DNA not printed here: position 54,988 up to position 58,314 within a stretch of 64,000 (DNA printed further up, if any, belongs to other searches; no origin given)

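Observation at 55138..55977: PPK1 has a ~280-aa acidic/Pro-rich C-terminal extension ending in a MinD-like membrane-targeting helix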

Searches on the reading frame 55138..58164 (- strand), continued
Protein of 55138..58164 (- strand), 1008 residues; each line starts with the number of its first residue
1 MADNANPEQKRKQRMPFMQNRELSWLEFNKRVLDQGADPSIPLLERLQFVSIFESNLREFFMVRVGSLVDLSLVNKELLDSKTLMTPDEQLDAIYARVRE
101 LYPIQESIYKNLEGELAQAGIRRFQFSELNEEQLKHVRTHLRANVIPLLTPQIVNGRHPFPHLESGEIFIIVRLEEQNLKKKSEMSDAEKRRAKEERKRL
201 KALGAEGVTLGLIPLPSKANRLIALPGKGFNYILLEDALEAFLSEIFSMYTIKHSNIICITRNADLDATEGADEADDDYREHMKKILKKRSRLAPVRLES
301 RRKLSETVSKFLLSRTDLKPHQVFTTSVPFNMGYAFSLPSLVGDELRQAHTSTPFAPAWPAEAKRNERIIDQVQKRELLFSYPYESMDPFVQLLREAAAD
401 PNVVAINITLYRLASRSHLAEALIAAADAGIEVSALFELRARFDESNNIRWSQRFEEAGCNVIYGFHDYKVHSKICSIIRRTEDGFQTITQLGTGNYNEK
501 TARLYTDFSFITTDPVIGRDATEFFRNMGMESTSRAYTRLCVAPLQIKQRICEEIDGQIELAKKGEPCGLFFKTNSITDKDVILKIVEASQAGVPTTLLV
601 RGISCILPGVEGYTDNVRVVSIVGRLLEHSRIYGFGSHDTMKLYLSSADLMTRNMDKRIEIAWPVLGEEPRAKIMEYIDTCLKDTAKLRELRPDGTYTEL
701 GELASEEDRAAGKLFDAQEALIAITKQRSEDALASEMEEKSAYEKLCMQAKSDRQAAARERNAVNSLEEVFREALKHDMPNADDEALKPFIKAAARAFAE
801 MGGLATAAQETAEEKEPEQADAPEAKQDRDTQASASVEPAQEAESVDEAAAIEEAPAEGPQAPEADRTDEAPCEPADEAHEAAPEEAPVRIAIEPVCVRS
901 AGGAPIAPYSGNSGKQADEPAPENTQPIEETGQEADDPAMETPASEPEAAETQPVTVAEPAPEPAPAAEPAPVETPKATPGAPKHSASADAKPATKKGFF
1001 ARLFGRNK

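Call 19: find_related_loci(query=window:55138-58164:-, collection=genome_contigs, flank=4000)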
Query window:55138-58164:- (1008 aa) in genome_contigs; peptide patterns used: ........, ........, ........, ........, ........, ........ (x = any residue, [..] = any of these).
87 stretches matched a pattern; 51 encode a relative of the query (tblastn E <= 1e-3); 51 distinct loci.
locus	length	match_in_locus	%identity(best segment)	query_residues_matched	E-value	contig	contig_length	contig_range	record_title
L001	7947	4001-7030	83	1-1008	0e+0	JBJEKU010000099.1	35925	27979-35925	MAG: Eggerthellaceae bacterium isolate PUUB16_bin.031 NODE_807_length_35925_cov_7.806412, whole genome shotgun sequence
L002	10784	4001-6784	69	8-1008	0e+0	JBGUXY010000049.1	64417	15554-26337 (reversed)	MAG: Eggerthellaceae bacterium isolate ruminal_MAG_490 ruminal_MAG_490_contig_0049, whole genome shotgun sequence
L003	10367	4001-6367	68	1-789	0e+0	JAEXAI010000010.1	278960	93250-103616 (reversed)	MAG: Actinomycetes bacterium isolate OH_SFB_26 k127_718548, whole genome shotgun sequence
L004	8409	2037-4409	68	8-802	0e+0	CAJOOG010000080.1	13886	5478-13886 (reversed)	uncultured Denitrobacterium sp. isolate Rumen_Coassembly_mag_14 genome assembly, contig: k87_19792214, whole genome shot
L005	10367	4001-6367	66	14-807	0e+0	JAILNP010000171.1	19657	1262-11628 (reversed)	MAG: Eggerthellaceae bacterium isolate RUI283 k141_13720896_flag=1_multi=10.0000_len=19657, whole genome shotgun sequenc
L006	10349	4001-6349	66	4-801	0e+0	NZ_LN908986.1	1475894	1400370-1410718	Hugonella massiliensis strain AT8, whole genome shotgun sequence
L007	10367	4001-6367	66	14-807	0e+0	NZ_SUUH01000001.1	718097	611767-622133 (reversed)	MAG: Denitrobacterium detoxificans isolate SIG41 NODE_3_length_718097_cov_32.329219, whole genome shotgun sequence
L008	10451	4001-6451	64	16-857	0e+0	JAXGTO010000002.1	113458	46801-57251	MAG: Eggerthellaceae bacterium isolate AnMBR.bin399 bin399_2, whole genome shotgun sequence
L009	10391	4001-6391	65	4-813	0e+0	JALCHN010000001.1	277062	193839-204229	MAG: Eggerthellaceae bacterium isolate UW_TS_EGG1_1 Ga0455811_00012, whole genome shotgun sequence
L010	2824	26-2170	66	16-738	0e+0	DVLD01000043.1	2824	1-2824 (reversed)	MAG TPA_asm: Candidatus Aveggerthella excrementigallinarum isolate ChiGjej4B4-3573 ChiGjej4B4M5__C105501_L2824_SRR632349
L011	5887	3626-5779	66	16-741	0e+0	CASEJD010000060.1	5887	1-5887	uncultured Coriobacteriia bacterium isolate SI.B45.metabat-bins.101 genome assembly, contig: SI.B45.metabat-bins.101.fa_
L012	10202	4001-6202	65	16-757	0e+0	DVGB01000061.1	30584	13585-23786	MAG TPA_asm: Candidatus Aveggerthella stercoripullorum isolate ChiGjej1B1-2707 ChiGjej1B1M5__C297527_L30584_SRR6323428,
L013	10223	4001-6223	63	2-736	0e+0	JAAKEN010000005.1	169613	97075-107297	Slackia sp. ZJ119 Scaffold5_1, whole genome shotgun sequence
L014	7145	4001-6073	65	16-723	0e+0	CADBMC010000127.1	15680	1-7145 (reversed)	MAG: uncultured Coriobacteriaceae bacterium isolate RUG14091 genome assembly, contig: RUG14091_asm_127, whole genome sho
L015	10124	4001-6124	65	16-722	0e+0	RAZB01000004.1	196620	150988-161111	Bacterium D16-34 strain D16-34 Scaffold4_1, whole genome shotgun sequence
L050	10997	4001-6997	57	5-1008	0e+0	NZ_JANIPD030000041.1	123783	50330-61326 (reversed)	Curtanaerobium respiraculi strain SWB101512 Scaffold06, whole genome shotgun sequence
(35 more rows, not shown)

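Call 32: find_encoding_contigs(protein=P0001, flank=3000, max_places=8)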
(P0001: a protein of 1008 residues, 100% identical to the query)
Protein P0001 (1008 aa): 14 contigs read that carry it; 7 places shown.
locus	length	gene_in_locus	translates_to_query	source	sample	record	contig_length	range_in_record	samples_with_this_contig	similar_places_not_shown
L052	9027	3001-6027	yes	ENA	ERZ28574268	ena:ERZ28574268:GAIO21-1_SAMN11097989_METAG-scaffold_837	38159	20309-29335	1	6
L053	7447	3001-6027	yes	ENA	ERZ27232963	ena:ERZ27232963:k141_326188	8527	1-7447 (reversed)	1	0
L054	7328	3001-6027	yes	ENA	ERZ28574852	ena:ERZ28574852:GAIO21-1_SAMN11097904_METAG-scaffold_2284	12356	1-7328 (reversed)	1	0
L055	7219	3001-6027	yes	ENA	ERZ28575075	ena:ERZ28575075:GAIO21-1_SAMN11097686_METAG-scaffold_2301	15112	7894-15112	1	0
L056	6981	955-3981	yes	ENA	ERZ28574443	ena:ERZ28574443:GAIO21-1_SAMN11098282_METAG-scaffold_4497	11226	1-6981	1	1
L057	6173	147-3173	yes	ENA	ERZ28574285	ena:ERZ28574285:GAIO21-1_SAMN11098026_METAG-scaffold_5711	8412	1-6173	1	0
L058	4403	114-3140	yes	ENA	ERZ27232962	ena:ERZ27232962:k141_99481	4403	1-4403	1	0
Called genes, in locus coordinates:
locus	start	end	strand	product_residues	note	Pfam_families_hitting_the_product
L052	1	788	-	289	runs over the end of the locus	PF04203:Sortase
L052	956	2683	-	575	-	PF03976:PPK2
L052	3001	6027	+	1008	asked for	PF13089:PP_kinase_N, PF02503:PP_kinase, PF17941:PP_kinase_C_1, PF13091:PLDc_2 (faint), PF13090:PP_kinase_C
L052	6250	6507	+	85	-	-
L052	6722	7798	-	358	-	PF01118:Semialdhyde_dh, PF02774:Semialdhyde_dhC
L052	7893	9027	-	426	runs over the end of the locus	PF00696:AA_kinase, PF01842:ACT, PF22468:ACT_9, PF01842:ACT (weak), PF13840:ACT_7, PF22468:ACT_9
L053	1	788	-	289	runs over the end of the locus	PF04203:Sortase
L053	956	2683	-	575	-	PF03976:PPK2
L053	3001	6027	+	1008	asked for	PF13089:PP_kinase_N, PF02503:PP_kinase, PF17941:PP_kinase_C_1, PF13091:PLDc_2 (faint), PF13090:PP_kinase_C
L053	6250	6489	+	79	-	-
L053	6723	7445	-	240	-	?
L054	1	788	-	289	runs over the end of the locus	PF04203:Sortase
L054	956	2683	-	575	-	PF03976:PPK2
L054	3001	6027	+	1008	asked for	PF13089:PP_kinase_N, PF02503:PP_kinase, PF17941:PP_kinase_C_1, PF13091:PLDc_2 (faint), PF13090:PP_kinase_C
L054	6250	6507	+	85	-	-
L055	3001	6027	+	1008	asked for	PF13089:PP_kinase_N, PF02503:PP_kinase, PF17941:PP_kinase_C_1, PF13091:PLDc_2 (faint), PF13090:PP_kinase_C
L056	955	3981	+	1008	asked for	PF13089:PP_kinase_N, PF02503:PP_kinase, PF17941:PP_kinase_C_1, PF13091:PLDc_2 (faint), PF13090:PP_kinase_C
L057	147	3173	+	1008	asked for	PF13089:PP_kinase_N, PF02503:PP_kinase, PF17941:PP_kinase_C_1, PF13091:PLDc_2 (faint), PF13090:PP_kinase_C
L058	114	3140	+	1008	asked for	PF13089:PP_kinase_N, PF02503:PP_kinase, PF17941:PP_kinase_C_1, PF13091:PLDc_2 (faint), PF13090:PP_kinase_C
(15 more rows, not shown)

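Call 33: predict_structure(alignment_id=A1)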
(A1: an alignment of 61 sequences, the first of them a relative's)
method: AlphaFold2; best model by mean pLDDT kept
length: 1008 residues; sequences in the alignment: 61
mean_pLDDT: 77.8   pTM: 0.75
mean pLDDT of the five models: 77.8, 76.9, 76.6, 76.5, 74.4
residues with pLDDT >= 90: 524; 70-90: 192; 50-70: 83; < 50: 209
segments of 3 or more residues with pLDDT < 50: 267-277, 441-443, 811-836, 838-887, 889-997, 1006-1008
pLDDT, mean of each block of 10 residues (from residue 1): 59 83 93 92 94 93 89 84 88 96 97 98 97 98 96 85 91 85 87 84 78 92 95 98 95 95 64 44 54 87 94 93 96 89 91 90 95 96 92 97 96 84 97 85 65 94 79 93 97 80 82 97 93 91 91 97 98 92 96 97 93 97 81 96 87 71 94 96 94 92 94 93 95 94 92 88 76 61 67 65 53 42 37 37 35 32 34 38 38 35 33 35 36 36 33 32 37 35 31 49 62
secondary structure, 60 per line:
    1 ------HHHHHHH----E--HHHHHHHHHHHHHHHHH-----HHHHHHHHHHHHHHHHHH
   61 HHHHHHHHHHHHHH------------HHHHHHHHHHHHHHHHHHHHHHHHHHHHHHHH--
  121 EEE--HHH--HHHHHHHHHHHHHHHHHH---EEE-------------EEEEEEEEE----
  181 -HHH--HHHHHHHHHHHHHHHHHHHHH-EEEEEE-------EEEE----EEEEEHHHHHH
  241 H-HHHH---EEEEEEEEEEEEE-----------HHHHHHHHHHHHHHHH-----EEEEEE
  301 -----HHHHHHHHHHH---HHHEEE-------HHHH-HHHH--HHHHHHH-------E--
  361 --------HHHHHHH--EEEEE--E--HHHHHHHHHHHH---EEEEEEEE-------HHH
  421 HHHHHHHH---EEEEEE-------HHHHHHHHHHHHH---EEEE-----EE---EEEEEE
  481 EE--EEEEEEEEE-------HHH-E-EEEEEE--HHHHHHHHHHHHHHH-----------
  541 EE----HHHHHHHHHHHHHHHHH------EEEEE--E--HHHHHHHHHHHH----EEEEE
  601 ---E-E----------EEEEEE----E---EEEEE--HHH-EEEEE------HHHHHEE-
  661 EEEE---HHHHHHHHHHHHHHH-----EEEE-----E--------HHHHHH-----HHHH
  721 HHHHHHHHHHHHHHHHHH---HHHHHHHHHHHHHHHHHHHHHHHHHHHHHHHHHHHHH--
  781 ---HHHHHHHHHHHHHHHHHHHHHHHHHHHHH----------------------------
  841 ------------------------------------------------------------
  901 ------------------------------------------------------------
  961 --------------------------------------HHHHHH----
elements in order (helices of 4 or more, strands of 3 or more residues): H7-13 H21-37 H43-74 H87-118 E121-123 H131-148 E152-154 E168-176 H187-207 E209-214 E222-225 E230-234 H235-241 H243-246 E250-262 H274-289 E295-300 H306-316 E323-325 H333-336 H338-341 H344-350 H369-375 E378-382 H388-399 E403-410 H418-428 E432-437 H445-457 E461-464 E475-482 E485-493 E507-512 H515-529 H547-563 E570-574 H580-591 E596-600 E617-622 E631-635 E642-646 H653-657 E661-664 H668-682 E688-691 H706-711 H717-738 H742-778 H784-812 H999-1004

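Call 36: search_protein_representatives(protein=window:55138-58164:-)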
Query: 1008 residues. Proteins with E-value up to 0.001 (for the whole library): 18334; up to 1e-10: 9174; up to 1e-30: 2304. The best 150 are listed.
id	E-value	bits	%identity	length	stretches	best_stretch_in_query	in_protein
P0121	0.0e+00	1018.6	55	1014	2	184-1005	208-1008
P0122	5.8e-293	991.1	56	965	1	2-881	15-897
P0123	2.5e-265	899.6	57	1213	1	13-744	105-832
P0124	7.8e-265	898.0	54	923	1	8-848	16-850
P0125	8.2e-259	878.1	66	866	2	183-710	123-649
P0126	1.7e-258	877.0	60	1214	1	15-735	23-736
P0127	2.0e-252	856.9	57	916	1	9-736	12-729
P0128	4.5e-199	680.4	48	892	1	16-707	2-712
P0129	2.7e-191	654.6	44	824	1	7-715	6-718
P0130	2.2e-189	648.3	71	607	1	208-624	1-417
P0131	1.9e-184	632.0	44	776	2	210-782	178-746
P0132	5.7e-183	627.1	46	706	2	208-699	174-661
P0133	4.3e-180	617.6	46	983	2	210-734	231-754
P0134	2.8e-179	614.8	45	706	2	210-700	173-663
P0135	6.2e-179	613.7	45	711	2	208-699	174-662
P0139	4.3e-171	587.8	45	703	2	209-698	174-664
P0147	5.2e-166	570.9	43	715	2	210-734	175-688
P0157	4.0e-158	544.8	43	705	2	216-699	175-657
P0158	1.3e-157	543.1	43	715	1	17-700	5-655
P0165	1.6e-153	529.6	47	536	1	210-723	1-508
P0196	2.0e-138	479.6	40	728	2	209-699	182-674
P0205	6.8e-136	471.3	39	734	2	210-754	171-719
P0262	2.1e-121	423.3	40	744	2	206-699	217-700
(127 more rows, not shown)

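Call 39: list_cluster_members(proteins=[P0133, P0139, P0147, P0157, P0158, P0165, P0196, P0205, P0262, P0120])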
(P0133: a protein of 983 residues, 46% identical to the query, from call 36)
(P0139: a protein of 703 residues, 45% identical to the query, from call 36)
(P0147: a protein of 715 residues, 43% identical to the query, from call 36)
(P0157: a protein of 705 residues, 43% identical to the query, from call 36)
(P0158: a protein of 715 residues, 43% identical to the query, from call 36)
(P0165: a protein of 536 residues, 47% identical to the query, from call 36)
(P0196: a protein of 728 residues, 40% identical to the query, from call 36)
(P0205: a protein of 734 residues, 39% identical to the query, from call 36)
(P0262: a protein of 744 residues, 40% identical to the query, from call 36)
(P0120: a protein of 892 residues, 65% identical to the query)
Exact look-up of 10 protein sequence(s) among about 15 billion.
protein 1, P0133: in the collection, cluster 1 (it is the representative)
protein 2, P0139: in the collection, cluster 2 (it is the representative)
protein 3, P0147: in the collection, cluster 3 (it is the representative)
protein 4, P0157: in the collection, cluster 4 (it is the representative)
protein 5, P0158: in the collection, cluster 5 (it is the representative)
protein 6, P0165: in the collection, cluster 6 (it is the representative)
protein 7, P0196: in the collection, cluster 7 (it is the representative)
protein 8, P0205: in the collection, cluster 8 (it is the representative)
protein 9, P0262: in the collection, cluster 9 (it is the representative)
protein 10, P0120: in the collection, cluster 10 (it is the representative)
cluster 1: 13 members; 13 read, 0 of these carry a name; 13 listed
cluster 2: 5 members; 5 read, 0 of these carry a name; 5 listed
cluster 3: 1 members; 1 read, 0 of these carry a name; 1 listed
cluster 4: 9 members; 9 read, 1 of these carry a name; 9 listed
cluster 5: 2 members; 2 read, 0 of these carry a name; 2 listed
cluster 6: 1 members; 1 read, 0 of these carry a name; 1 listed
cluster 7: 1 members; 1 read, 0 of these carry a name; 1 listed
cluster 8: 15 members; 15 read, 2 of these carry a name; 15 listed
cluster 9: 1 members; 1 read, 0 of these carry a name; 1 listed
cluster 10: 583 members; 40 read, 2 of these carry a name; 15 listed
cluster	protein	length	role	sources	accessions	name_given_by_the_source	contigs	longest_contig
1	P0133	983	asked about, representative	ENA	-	-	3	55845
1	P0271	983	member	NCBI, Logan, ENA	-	-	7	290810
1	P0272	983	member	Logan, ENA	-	-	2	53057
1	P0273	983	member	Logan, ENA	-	-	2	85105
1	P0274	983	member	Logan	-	-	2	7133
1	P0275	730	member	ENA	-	-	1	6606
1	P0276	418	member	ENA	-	-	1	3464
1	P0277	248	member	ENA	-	-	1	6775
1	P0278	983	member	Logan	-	-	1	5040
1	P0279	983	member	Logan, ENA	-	-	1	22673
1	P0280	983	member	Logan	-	-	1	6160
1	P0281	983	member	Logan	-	-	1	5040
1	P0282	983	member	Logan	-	-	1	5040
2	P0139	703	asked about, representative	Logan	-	-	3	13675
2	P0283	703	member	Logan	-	-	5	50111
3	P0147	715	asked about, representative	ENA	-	-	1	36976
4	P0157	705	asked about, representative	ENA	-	-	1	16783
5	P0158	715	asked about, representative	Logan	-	-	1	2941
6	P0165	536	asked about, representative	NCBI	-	-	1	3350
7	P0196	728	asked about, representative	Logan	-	-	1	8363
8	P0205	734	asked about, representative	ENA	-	-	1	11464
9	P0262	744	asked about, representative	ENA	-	-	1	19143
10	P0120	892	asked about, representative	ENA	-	-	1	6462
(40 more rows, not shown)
